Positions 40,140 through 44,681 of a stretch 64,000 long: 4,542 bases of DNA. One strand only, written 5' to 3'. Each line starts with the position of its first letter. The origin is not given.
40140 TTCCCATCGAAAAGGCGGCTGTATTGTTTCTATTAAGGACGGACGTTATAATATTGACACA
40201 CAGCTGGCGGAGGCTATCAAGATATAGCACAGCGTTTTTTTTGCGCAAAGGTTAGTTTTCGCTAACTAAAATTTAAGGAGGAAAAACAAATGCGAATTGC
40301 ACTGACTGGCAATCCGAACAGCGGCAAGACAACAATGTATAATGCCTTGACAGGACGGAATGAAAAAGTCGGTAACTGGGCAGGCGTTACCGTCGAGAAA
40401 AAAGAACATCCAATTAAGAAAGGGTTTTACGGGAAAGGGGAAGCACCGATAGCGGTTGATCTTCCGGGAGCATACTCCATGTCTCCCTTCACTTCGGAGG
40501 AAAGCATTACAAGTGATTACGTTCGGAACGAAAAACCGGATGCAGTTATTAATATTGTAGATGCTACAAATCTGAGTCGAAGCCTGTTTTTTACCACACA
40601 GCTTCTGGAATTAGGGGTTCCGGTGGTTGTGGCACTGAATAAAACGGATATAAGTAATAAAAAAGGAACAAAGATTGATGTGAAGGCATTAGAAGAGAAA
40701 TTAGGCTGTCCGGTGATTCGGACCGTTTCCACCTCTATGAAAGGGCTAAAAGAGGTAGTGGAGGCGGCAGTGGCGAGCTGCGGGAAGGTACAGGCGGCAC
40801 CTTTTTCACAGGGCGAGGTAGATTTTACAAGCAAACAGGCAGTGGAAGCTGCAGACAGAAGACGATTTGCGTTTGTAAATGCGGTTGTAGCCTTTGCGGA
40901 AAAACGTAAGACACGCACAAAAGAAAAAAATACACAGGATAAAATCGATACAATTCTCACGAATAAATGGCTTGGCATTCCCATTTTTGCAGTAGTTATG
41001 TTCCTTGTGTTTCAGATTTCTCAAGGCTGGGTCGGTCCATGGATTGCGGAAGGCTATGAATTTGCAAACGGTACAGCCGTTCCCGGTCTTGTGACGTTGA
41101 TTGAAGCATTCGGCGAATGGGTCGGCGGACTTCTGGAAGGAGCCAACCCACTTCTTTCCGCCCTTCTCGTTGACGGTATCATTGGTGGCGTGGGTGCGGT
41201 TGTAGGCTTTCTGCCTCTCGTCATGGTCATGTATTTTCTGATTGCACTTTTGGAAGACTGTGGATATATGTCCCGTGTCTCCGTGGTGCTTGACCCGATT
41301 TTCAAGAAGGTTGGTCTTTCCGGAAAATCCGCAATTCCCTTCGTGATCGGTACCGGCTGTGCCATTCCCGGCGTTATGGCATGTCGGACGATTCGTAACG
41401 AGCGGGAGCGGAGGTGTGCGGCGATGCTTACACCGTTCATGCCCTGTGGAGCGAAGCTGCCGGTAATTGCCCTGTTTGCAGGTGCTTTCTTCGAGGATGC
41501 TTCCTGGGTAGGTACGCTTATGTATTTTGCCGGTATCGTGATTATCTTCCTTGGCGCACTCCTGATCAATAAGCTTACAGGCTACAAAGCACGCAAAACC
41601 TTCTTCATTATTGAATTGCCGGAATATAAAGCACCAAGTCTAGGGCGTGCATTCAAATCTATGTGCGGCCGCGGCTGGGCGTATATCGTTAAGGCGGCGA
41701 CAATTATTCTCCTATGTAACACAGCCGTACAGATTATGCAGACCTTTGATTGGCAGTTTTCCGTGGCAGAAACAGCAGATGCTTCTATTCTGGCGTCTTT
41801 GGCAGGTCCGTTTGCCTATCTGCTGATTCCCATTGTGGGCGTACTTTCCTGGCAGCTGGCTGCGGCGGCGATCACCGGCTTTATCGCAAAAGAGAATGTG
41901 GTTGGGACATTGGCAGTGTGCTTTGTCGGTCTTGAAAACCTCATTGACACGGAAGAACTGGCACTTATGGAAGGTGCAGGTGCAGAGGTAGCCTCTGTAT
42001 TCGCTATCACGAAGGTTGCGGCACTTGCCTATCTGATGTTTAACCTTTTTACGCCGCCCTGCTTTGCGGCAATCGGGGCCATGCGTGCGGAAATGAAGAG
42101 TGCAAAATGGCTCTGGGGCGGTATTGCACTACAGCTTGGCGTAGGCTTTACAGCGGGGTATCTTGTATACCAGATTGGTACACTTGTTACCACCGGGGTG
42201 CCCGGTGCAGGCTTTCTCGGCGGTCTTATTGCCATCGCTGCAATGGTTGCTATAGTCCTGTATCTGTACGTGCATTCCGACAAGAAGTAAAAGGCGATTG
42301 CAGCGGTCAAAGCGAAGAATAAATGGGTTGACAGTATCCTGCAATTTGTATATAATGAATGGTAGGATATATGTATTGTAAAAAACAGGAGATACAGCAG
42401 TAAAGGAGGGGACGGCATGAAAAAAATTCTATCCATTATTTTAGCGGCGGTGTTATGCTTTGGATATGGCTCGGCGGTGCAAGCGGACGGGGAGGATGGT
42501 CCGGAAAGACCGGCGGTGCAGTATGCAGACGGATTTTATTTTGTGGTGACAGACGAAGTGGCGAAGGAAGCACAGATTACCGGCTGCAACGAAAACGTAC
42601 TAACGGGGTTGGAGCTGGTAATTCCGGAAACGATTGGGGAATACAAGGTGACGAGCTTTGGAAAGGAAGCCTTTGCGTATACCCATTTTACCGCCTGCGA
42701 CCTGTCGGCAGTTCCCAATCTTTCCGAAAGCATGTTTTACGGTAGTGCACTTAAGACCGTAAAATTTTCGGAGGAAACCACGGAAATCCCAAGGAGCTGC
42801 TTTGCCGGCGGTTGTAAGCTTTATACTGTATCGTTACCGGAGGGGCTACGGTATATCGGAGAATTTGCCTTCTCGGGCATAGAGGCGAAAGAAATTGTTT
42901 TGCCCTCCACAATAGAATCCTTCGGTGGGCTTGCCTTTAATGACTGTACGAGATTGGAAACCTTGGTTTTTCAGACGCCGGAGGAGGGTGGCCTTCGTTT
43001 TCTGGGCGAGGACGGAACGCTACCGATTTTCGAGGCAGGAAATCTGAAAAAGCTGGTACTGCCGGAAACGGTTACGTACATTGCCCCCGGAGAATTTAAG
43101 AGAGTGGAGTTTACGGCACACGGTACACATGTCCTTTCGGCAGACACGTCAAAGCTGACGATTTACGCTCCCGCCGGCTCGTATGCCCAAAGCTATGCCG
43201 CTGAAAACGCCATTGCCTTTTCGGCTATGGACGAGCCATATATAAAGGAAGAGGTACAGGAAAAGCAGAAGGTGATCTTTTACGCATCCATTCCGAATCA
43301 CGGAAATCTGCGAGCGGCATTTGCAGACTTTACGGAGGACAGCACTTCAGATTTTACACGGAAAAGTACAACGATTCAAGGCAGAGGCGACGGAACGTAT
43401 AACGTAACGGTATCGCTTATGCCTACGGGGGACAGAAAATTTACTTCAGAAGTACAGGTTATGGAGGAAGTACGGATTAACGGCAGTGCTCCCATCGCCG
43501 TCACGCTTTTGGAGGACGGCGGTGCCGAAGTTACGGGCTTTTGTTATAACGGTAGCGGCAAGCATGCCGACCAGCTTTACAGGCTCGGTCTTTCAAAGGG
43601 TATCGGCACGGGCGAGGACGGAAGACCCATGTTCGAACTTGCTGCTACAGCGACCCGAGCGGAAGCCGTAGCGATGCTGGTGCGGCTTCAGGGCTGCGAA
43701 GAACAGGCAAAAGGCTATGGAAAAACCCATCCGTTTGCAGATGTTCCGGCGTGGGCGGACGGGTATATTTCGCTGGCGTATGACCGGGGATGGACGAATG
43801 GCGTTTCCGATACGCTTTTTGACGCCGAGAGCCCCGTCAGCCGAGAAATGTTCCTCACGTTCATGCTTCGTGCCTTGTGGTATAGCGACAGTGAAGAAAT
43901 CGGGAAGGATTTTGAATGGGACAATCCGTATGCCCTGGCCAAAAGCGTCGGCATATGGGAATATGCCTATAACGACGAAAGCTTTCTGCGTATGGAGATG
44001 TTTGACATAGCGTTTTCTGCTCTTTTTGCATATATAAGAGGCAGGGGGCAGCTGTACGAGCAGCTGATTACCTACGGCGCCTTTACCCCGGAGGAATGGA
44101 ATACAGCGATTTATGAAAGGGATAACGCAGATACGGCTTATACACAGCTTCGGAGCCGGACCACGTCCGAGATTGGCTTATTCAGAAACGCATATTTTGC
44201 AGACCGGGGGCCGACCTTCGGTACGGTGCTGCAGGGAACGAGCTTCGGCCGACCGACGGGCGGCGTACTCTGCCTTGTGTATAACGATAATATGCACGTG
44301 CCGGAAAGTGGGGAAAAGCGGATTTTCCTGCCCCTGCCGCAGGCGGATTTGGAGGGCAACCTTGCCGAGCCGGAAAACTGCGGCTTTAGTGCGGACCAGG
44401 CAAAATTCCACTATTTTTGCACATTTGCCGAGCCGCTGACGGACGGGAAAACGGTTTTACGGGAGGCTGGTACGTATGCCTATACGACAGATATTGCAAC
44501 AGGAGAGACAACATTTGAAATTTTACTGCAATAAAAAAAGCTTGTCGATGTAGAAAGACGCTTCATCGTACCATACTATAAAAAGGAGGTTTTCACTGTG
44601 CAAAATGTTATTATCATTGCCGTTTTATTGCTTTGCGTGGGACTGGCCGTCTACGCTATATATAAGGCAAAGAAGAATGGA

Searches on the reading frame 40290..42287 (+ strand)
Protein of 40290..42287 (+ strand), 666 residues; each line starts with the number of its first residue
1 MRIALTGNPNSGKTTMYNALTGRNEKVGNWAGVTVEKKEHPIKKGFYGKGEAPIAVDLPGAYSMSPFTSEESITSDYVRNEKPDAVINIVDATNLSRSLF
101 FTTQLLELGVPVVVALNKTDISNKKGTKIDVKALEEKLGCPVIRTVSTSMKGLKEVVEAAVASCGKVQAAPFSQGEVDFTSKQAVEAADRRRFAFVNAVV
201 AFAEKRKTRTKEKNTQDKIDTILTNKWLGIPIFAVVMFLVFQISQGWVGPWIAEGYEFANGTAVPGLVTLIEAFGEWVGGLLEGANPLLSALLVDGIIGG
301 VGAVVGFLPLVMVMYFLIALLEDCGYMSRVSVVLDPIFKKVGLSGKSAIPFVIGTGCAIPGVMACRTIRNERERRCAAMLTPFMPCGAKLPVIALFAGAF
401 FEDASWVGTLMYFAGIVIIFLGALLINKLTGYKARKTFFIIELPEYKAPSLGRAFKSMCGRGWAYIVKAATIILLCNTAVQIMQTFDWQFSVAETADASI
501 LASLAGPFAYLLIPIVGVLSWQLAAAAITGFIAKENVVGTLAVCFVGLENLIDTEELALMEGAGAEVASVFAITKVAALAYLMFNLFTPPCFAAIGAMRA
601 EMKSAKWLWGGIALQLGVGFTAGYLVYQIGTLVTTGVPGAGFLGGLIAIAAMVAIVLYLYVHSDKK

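Call 56: search_protein_families(library=pfam, proteins=[window:40290-42287:+], max_evalue=0.00001)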
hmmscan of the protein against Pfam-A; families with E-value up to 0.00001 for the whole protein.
window:40290-42287:+ (666 aa): 4 families
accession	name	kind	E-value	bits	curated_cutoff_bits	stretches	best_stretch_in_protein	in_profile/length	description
PF02421.24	FeoB_N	-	4e-57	192.5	27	1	2-159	2-155/156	Ferrous iron transport protein B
PF07670.19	Gate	-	2.9e-27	95.6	29.6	2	305-400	2-104/104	Nucleoside recognition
PF01926.29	MMR_HSR1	-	1.3e-15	57.9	21.9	1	2-118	1-113/113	50S ribosome-binding GTPase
PF07664.17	FeoB_C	-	4.8e-12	45.9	26.6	1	410-461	3-54/54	Ferrous iron transport protein B C terminus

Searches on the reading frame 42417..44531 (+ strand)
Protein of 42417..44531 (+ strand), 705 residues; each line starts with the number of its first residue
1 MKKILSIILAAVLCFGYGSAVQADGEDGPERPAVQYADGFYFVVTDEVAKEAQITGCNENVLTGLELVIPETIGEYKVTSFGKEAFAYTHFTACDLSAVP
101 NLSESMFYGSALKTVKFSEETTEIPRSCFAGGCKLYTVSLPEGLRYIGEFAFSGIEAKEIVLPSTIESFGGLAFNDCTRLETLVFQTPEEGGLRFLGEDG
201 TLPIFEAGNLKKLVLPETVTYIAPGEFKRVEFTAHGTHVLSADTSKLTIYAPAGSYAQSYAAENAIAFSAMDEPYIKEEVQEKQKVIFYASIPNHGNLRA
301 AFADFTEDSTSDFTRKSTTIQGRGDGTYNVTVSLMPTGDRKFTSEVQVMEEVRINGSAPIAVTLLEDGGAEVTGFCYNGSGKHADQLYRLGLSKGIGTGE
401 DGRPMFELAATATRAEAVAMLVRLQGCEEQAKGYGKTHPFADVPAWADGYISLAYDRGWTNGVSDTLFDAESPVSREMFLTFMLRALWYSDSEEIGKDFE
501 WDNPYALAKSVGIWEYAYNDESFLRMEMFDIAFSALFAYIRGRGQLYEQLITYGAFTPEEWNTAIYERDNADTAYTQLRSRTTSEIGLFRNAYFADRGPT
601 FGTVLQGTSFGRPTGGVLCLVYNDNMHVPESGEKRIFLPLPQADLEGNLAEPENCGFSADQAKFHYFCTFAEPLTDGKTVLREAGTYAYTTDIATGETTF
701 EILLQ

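Call 56: search_protein_families(library=pfam, proteins=[window:42417-44531:+], max_evalue=0.00001)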
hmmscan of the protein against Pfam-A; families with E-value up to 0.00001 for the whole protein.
window:42417-44531:+ (705 aa): 1 family
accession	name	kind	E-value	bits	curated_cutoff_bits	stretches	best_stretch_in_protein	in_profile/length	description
PF13306.12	LRR_5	-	9.1e-20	71.3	27.7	1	76-180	20-126/127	BspA type Leucine rich repeat region (6 copies)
